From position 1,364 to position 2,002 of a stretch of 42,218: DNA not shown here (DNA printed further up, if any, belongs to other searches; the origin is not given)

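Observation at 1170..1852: A 112-aa HExxH protein next to a membrane protein at the genome end: possible non-canonical endolysin-holin pair in a genome with no recognisable lysin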

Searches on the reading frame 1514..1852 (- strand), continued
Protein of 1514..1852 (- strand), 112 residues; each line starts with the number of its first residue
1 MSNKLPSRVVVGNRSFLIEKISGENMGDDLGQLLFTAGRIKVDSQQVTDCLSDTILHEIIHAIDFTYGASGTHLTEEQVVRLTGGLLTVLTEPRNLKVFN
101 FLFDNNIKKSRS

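Call 33: fold_search(model_id=the predicted structure, library=pdb)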
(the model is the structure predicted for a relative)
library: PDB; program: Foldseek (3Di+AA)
matches with E <= 10: 107; with E <= 0.001: 0
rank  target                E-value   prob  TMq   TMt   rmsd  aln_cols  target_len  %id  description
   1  3dti                  5.5e-02  0.96  0.48  0.25   5.8        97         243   18  Crystal structure of the IRRE protein, a central regulator of DNA damage repair in deinococcaceae (released 2009-02-10)
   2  4jiu                  6.3e-02  0.91  0.41  0.44  10.9        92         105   12  Crystal structure of the metallopeptidase zymogen of Pyrococcus abyssi abylysin (released 2013-06-12)
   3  8sln_A                6.3e-02  0.91  0.45  0.24   6.7        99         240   18  Crystal structure of Deinococcus geothermalis PprI complexed with ssDNA (released 2024-03-13)
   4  4qhi_A                7.8e-02  0.84  0.40  0.41  10.5        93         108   16  Crystal structure of Methanocaldococcus jannaschii selecase mutant R36W (released 2014-07-16)
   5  4qhj_A                8.9e-02  0.87  0.41  0.42   8.7        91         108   13  Crystal structure of Methanocaldococcus jannaschii selecase mutant I100F+H107F (released 2014-07-16)
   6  3dte                  1.0e-01  0.92  0.48  0.25   5.8        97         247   18  Crystal structure of the IRRE protein, a central regulator of DNA damage repair in deinococcaceae (released 2009-02-10)
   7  4qhi_C                1.2e-01  0.75  0.40  0.42  10.5        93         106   16  Crystal structure of Methanocaldococcus jannaschii selecase mutant R36W (released 2014-07-16)
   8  4qhf                  1.4e-01  0.77  0.41  0.42   9.1        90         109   16  Crystal structure of Methanocaldococcus jannaschii monomeric selecase (released 2014-07-16)
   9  4jix_B                2.0e-01  0.66  0.41  0.44  11.1        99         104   16  Crystal structure of the metallopeptidase zymogen of Methanocaldococcus jannaschii jannalysin (released 2013-06-12)
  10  4qhi_B                2.6e-01  0.66  0.40  0.40   5.6        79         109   15  Crystal structure of Methanocaldococcus jannaschii selecase mutant R36W (released 2014-07-16)
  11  4qhg                  3.0e-01  0.57  0.39  0.40   8.9        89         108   12  Crystal structure of Methanocaldococcus jannaschii dimeric selecase (released 2014-07-16)
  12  8slm                  3.9e-01  0.60  0.40  0.20   4.2        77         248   19  Crystal structure of Deinococcus geothermalis PprI (released 2024-03-13)
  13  4qhi_D                4.4e-01  0.35  0.35  0.37   5.7        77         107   18  Crystal structure of Methanocaldococcus jannaschii selecase mutant R36W (released 2014-07-16)
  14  6mdw                  8.7e-01  0.51  0.42  0.28   4.0        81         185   22  Mechanism of protease dependent DPC repair (released 2019-04-10)
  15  6cz6_A                8.7e-01  0.25  0.39  0.16   7.3       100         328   13  Mycobacterium tuberculosis transcriptional regulator (released 2019-04-17)
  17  4jix_A                9.9e-01  0.33  0.43  0.43  10.0        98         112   17  Crystal structure of the metallopeptidase zymogen of Methanocaldococcus jannaschii jannalysin (released 2013-06-12)
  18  6mdx_A                1.2e+00  0.57  0.51  0.33   3.0        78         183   18  Mechanism of protease dependent DPC repair (released 2019-04-10)
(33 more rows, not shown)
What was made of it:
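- On Zincin (gluzincin-type) metallopeptidase superfamily: The top PDB hits are all zincins, with probability up to 0.96 but E-values of 0.05-0.9 (call 33).
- Closest known: Minigluzincins. Same: Among the top PDB fold matches (4jiu, 4jix, 4qhf; probability 0.66-0.91; call 33).
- Closest known: IrrE/PprI and ImmA. Same: Best PDB fold match (3dti, E 0.055, probability 0.96; call 33).
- Closest known: SprT-like family. Same: SPRTN structures 6mdw and 6mdx are among the fold hits (call 33).
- Fold neighbours are all protein-directed peptidases (IrrE/PprI, proabylysin, selecase, projannalysin, SPRTN): call 33. All fold neighbours act on proteins (call 33). It resembles the IrrE/ImmA proteases, which cleave repressors (call 33).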

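Call 34: fold_search(model_id=the predicted structure, library=viral)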
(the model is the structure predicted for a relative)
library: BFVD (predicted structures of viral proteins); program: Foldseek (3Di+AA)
matches with E <= 10: 423; with E <= 0.001: 22
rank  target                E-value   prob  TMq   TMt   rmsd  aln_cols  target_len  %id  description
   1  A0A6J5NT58            2.7e-06  1.00  0.78  0.75   2.9       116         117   21  Uncharacterized protein [uncultured Caudovirales phage]
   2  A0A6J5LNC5            7.0e-06  1.00  0.77  0.90   1.7        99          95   20  Uncharacterized protein [uncultured Caudovirales phage]
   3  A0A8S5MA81            1.1e-05  1.00  0.58  0.51   9.4       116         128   19  Metallopeptidase [Siphoviridae sp. ctsDY37]
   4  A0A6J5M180            1.4e-05  1.00  0.73  0.76   2.2       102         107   24  IrrE N-terminal-like domain-containing protein [uncultured Caudovirales phage]
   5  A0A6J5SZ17            1.6e-05  1.00  0.72  0.88   1.7        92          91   23  IrrE N-terminal-like domain-containing protein [uncultured Caudovirales phage]
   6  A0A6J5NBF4            3.7e-05  1.00  0.72  0.64   3.7       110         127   19  Uncharacterized protein [uncultured Caudovirales phage]
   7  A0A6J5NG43            6.4e-05  1.00  0.61  0.57   4.4       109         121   17  SprT-like [uncultured Caudovirales phage]
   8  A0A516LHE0            6.8e-05  1.00  0.72  0.71   2.4       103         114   19  (no name in the UniProt tables at hand)
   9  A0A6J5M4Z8            7.8e-05  1.00  0.68  0.81   1.9        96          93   20  Uncharacterized protein [uncultured Caudovirales phage]
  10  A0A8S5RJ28            7.8e-05  1.00  0.65  0.67   3.2       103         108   20  Peptidase [virus sp. ctML55]
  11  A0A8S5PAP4            8.9e-05  1.00  0.54  0.43   7.8       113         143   24  Uncharacterized protein [Siphoviridae sp. ctmpG14]
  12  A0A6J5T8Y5            1.5e-04  1.00  0.68  0.75   2.2        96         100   16  SprT-like [uncultured Caudovirales phage]
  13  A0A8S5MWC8            1.5e-04  1.00  0.55  0.51   4.6       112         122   25  Uncharacterized protein [Siphoviridae sp. ctsBB38]
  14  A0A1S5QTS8            1.7e-04  1.00  0.64  0.28   3.1        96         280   25  Peptidase [Bacillus phage Leo2]
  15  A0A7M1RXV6            2.8e-04  1.00  0.64  0.71   2.8        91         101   20  SprT-like domain-containing protein [uncultured phage cr112_1]
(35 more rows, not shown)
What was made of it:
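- On Zincin (gluzincin-type) metallopeptidase superfamily: BFVD hits reach E 2.7e-6 and TM 0.78 (call 34).
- Closest known: IrrE/PprI and ImmA. Same: Many BFVD neighbours are labelled 'IrrE N-terminal-like' (call 34).
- Closest known: Zincin-like MPTase domains of phage and plasmid polyvalent proteins. Same: Weak BFVD hits to PolyVal metallopeptidase domains (call 34).
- There are 22 viral matches below 1e-3, all small uncharacterised phage 'SprT-like / IrrE-like / peptidase' proteins: call 34.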

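Call 39: search_dna_similar(query=P0059, collection=phages, mode=protein, max_evalue=0.01, max_rows=30)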
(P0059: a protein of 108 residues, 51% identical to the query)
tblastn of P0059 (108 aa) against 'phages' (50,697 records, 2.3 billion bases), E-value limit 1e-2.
Records with a match: 56; places in all: 56; records where one place covers at least 80% of the query: 39.
Best place of each record, by identity: <60% 56.
By first word of the organism name: Ralstonia 32; Streptococcus 13; Clostridium 5; Azospirillum 2; Caudoviricetes 1; Bordetella 1; Lacticaseibacillus 1; Macromonas 1.
By host as written in the record: Ralstonia solanacearum 16; - 6; Ralstonia solanacearum PS025 4; Ralstonia solanacearum strain Tb1546 2; Ralstonia pseudosolanacearum 2; Ralstonia solanacearum Coatlan 2; Ralstonia pseudosolanacearum (NCPPB 4694) 2; Clostridium tetani ATCC 453 2; and 19 more.
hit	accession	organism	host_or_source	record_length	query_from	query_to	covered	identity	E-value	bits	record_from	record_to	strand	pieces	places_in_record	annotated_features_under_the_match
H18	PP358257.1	Ralstonia phage PY065YO380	Ralstonia solanacearum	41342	10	108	92%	39.4%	1e-11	65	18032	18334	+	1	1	hypothetical protein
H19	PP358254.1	Ralstonia phage PY04L1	Ralstonia solanacearum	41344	10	108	92%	39.4%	1e-11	65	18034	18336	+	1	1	hypothetical protein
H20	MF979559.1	Ralstonia phage DU_RP_I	Ralstonia solanacearum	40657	10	104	88%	41.0%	4e-12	66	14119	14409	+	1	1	hypothetical protein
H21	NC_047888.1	Ralstonia phage DU_RP_I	Ralstonia solanacearum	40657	10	104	88%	41.0%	4e-12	66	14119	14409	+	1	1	hypothetical protein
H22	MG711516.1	Ralstonia phage RsoP1EGY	Ralstonia solanacearum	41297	10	104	88%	40.0%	1e-11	65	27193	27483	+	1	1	hypothetical protein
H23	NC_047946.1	Ralstonia phage RsoP1EGY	Ralstonia solanacearum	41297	10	104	88%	40.0%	1e-11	65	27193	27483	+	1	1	hypothetical protein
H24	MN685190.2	Ralstonia phage vRsoP-WM2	environmental water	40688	10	104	88%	40.0%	1e-11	64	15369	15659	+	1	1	hypothetical protein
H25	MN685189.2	Ralstonia phage vRsoP-WF2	environmental water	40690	10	104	88%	40.0%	1e-11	64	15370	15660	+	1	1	hypothetical protein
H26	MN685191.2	Ralstonia phage vRsoP-WR2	environmental water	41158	10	104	88%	40.0%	1e-11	64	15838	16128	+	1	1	hypothetical protein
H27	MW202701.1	Caudoviricetes sp.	Manatee Spring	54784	13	104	85%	39.1%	9e-13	68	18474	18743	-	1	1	hypothetical protein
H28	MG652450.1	Ralstonia phage RsoP1IDN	Ralstonia solanacearum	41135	12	104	86%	37.6%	1e-7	54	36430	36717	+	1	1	hypothetical protein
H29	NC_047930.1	Ralstonia phage RsoP1IDN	Ralstonia solanacearum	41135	12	104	86%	37.6%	1e-7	54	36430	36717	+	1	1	hypothetical protein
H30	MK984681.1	Bordetella phage vB_BbrP_BB8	Bordetella bronchiseptica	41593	11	104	87%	36.4%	2e-7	53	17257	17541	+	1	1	hypothetical protein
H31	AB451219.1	Ralstonia phage RSB1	Ralstonia solanacearum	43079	12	104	86%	36.6%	5e-7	52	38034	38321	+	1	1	hypothetical protein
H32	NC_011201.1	Ralstonia phage RSB1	Ralstonia solanacearum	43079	12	104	86%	36.6%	5e-7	52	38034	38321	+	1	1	hypothetical protein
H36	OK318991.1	Ralstonia phage RpY2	Ralstonia pseudosolanacearum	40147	11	100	83%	36.6%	3e-6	49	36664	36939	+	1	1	hypothetical protein | putative tail fiber protein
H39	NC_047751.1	Ralstonia phage phiITL-1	Ralstonia solanacearum Coatlan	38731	2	100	92%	32.7%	2e-5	47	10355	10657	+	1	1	hypothetical protein | tail fiber assembly protein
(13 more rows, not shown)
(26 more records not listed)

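Call 40: get_annotated_region(hit=H32, flank=6000)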
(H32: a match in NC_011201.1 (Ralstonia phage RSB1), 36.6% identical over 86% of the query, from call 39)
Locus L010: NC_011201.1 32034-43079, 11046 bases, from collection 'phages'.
description: Ralstonia phage RSB1, complete genome.
organism: Ralstonia phage RSB1 (NCBI taxid 551790)
taxonomy: Viruses; Duplodnaviria; Heunggongvirae; Uroviricota; Caudoviricetes; Autographiviridae; Okabevirinae; Higashivirus; Higashivirus RSB1
host: Ralstonia solanacearum; source: -; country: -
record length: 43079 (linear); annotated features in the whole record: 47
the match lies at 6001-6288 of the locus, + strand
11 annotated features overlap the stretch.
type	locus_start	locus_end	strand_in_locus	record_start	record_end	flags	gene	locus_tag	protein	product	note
CDS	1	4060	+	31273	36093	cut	-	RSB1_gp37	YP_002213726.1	internal virion protein with endolysin domain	ORF37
CDS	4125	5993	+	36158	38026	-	-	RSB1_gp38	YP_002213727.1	tail fiber protein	ORF38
CDS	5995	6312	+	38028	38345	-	-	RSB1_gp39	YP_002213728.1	hypothetical protein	ORF39, conserved phage protein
CDS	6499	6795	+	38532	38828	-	-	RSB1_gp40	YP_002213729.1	terminase small subunit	ORF40, conserved phage protein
CDS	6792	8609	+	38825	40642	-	-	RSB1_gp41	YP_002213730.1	terminase large subunit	ORF41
CDS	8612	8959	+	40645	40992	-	-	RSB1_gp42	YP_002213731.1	recombinase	ORF42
CDS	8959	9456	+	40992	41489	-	-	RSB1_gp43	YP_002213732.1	endolysin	ORF43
CDS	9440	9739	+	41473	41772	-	-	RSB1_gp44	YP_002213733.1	Rz-like spanin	ORF44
CDS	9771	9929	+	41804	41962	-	-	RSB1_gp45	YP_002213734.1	hypothetical protein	ORF45, conserved phage protein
CDS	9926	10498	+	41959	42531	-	-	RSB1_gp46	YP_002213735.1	hypothetical protein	ORF46, conserved phage protein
CDS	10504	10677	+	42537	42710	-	-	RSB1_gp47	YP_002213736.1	hypothetical protein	ORF47, conserved phage protein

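Call 41: get_annotated_region(hit=H21, flank=5000)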
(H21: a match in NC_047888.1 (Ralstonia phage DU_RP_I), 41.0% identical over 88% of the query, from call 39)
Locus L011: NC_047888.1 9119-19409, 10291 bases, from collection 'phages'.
description: Ralstonia phage DU_RP_I, complete genome.
organism: Ralstonia phage DU_RP_I (NCBI taxid 2041493)
taxonomy: Viruses; Duplodnaviria; Heunggongvirae; Uroviricota; Caudoviricetes; Autographiviridae; Gyeongsanvirus; Gyeongsanvirus DURPI
host: Ralstonia solanacearum; source: -; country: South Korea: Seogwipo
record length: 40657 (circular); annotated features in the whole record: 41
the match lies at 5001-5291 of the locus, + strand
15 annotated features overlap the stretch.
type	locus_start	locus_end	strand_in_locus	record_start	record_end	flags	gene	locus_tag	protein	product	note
CDS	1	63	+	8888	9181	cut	-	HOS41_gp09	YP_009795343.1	endonuclease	-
CDS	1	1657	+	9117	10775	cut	-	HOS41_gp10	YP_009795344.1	DNA primase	-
CDS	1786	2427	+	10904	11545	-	-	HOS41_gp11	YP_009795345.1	nucleotidyltransferase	-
CDS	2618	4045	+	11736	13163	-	-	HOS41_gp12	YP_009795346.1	DNA polymerase I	-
CDS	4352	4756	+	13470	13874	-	-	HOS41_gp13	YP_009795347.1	DNA polymerase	-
CDS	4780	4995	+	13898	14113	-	-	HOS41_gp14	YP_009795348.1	hypothetical protein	-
CDS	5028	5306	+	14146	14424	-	-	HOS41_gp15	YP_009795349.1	hypothetical protein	-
CDS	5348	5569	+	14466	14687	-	-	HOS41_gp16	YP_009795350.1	hypothetical protein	-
CDS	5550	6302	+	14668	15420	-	-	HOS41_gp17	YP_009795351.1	exonuclease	-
CDS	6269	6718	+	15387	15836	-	-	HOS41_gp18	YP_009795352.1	endonuclease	-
CDS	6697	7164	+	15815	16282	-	-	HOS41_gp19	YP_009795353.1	endolysin; inhibits RNA polymerase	-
CDS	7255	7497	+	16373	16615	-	-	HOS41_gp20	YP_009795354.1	hypothetical protein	-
CDS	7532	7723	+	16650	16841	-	-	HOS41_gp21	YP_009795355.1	hypothetical protein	-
CDS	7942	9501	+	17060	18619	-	-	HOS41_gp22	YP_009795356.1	head-tail adaptor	-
CDS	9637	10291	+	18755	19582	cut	-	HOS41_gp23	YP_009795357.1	head assembly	-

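Call 42: get_annotated_region(hit=H36, flank=5000)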
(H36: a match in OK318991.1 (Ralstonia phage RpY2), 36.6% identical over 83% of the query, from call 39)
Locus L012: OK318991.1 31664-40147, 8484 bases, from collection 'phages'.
description: Ralstonia phage RpY2, complete genome.
organism: Ralstonia phage RpY2 (NCBI taxid 2880950)
taxonomy: Viruses; Duplodnaviria; Heunggongvirae; Uroviricota; Caudoviricetes; Caudovirales; Autographiviridae; unclassified Autographiviridae
host: Ralstonia pseudosolanacearum; source: soil; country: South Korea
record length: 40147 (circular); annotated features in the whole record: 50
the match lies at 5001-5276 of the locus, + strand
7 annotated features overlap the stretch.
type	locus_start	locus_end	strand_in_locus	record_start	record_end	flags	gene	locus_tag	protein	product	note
CDS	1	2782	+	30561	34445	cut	-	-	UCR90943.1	putative internal virion protein D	-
CDS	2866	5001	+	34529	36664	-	-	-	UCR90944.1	putative tail fiber protein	-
CDS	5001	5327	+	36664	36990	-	-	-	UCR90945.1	hypothetical protein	-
CDS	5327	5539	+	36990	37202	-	-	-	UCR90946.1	putative lysis protein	-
CDS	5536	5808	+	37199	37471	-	-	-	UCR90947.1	putative packaging maturation protein A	-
CDS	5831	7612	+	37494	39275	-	-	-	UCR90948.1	putative packaging maturation protein B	-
CDS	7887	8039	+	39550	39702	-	-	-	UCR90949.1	hypothetical protein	-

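Call 44: get_annotated_region(hit=H39, flank=7000)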
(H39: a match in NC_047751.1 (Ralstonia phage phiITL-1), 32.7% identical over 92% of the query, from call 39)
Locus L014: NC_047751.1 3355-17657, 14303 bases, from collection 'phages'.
description: Ralstonia phage phiITL-1, complete genome.
organism: Ralstonia phage phiITL-1 (NCBI taxid 1597967)
taxonomy: Viruses; Duplodnaviria; Heunggongvirae; Uroviricota; Caudoviricetes; Autographiviridae; Serkorvirus; Serkorvirus ITL1
host: Ralstonia solanacearum Coatlan; source: water; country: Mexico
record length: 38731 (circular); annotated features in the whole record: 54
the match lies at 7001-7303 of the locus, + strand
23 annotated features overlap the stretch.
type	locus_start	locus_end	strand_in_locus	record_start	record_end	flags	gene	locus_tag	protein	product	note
CDS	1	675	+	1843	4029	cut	-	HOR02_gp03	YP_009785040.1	internal virion protein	-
CDS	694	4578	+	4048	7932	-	-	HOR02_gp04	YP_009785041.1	internal virion protein with endolysin domain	-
CDS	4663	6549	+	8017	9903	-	-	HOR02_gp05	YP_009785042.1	tail fiber protein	-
CDS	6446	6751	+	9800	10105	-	-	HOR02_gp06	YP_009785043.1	hypothetical protein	-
CDS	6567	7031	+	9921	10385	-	-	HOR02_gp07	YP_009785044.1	tail fiber assembly protein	-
CDS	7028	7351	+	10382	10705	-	-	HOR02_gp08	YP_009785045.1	hypothetical protein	-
CDS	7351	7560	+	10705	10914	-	-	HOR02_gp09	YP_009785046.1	holin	-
CDS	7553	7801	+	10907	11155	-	-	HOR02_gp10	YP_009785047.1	hypothetical protein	-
CDS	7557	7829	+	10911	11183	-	-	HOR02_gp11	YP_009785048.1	terminase small subunit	-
CDS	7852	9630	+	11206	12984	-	-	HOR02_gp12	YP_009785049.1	terminase large subunit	-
CDS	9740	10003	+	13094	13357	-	-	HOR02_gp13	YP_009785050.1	hypothetical protein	-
CDS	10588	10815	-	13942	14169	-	-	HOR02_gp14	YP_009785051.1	hypothetical protein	-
CDS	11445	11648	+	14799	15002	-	-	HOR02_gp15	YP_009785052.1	hypothetical protein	-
CDS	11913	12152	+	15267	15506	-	-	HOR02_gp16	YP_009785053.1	hypothetical protein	-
CDS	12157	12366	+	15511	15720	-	-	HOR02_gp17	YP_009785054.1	hypothetical protein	-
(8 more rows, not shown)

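Call 45: get_annotated_region(hit=H30, flank=5000)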
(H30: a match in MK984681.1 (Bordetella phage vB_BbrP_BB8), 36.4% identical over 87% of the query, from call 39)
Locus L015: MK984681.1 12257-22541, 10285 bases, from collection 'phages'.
description: Bordetella phage vB_BbrP_BB8, complete genome.
organism: Bordetella phage vB_BbrP_BB8 (NCBI taxid 2587820)
taxonomy: Viruses; Duplodnaviria; Heunggongvirae; Uroviricota; Caudoviricetes; Autographiviridae; Gyeongsanvirus
host: Bordetella bronchiseptica; source: wastewater; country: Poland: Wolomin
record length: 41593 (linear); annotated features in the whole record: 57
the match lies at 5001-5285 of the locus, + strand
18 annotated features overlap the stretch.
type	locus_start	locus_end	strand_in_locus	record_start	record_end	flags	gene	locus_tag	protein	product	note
CDS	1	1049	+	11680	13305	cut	-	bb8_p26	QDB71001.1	DNA primase/helicase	-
CDS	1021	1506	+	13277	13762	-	-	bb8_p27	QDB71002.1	hypothetical protein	-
CDS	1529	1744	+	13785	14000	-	-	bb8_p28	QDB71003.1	hypothetical protein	-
CDS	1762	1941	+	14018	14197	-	-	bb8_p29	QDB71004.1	hypothetical protein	-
CDS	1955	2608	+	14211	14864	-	-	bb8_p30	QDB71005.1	hypothetical protein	-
CDS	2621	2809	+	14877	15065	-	-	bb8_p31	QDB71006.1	hypothetical protein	-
CDS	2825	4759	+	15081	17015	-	-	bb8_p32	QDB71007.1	DNA polymerase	-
CDS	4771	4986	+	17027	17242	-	-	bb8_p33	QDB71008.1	hypothetical protein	-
CDS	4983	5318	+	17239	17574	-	-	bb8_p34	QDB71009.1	hypothetical protein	-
CDS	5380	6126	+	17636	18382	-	-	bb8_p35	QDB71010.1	exonuclease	-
CDS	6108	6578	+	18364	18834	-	-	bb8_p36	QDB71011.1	hypothetical protein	-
CDS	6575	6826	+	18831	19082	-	-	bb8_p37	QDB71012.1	hypothetical protein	-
CDS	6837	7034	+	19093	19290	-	-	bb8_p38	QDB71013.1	hypothetical protein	-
CDS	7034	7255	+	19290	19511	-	-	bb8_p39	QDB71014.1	hypothetical protein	-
CDS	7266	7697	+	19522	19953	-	-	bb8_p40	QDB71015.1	hypothetical protein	-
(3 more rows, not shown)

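Call 55: find_encoding_contigs(protein=P0032, flank=7000, max_places=1)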
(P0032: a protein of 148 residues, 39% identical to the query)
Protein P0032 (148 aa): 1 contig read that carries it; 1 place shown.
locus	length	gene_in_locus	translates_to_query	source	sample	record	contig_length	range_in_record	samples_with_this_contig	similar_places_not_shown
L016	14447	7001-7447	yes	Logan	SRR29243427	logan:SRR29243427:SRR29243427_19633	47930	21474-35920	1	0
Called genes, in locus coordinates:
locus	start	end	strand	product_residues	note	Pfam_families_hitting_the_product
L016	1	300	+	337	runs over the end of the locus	-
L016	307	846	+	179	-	PF14301:DUF4376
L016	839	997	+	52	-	-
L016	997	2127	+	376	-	-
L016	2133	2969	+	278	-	PF21882:Gp53-like_C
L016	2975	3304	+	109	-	PF24027:DUF7338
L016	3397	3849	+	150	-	-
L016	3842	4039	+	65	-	-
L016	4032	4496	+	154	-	PF08291:Peptidase_M15_3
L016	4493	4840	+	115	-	-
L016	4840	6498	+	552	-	PF12708:Pect-lyase_RHGA_epim (weak)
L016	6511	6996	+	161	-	-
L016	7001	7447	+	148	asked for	-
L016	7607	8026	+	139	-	-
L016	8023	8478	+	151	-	-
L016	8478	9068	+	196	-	-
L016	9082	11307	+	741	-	-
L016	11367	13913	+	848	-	PF05401:NodS, PF13489:Methyltransf_23, PF08241:Methyltransf_11, PF08242:Methyltransf_12, PF13649:Methyltransf_25, PF13847:Methyltransf_31, PF00535:Glycos_transf_2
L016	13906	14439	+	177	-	-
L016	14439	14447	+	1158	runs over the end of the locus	-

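Call 56: find_encoding_contigs(protein=P0059, flank=7000, max_places=1)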
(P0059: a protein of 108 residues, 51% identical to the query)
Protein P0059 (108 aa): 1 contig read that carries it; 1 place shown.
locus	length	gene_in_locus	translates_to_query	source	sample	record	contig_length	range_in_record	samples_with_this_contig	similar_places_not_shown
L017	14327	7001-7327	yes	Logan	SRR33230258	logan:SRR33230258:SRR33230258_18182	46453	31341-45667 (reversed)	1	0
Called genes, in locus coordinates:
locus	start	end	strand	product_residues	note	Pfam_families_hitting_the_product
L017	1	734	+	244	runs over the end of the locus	PF07120:DUF1376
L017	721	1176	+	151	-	-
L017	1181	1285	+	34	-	-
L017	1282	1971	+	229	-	PF01555:N6_N4_Mtase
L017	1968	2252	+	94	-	PF01527:HTH_Tnp_1 (weak)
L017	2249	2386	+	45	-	-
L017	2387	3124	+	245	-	PF01555:N6_N4_Mtase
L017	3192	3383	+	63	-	-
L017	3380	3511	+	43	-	-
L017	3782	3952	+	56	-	-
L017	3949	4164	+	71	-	-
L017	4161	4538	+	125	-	-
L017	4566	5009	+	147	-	PF05772:NinB (weak)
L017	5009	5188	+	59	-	-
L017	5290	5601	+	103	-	-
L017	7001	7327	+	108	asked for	-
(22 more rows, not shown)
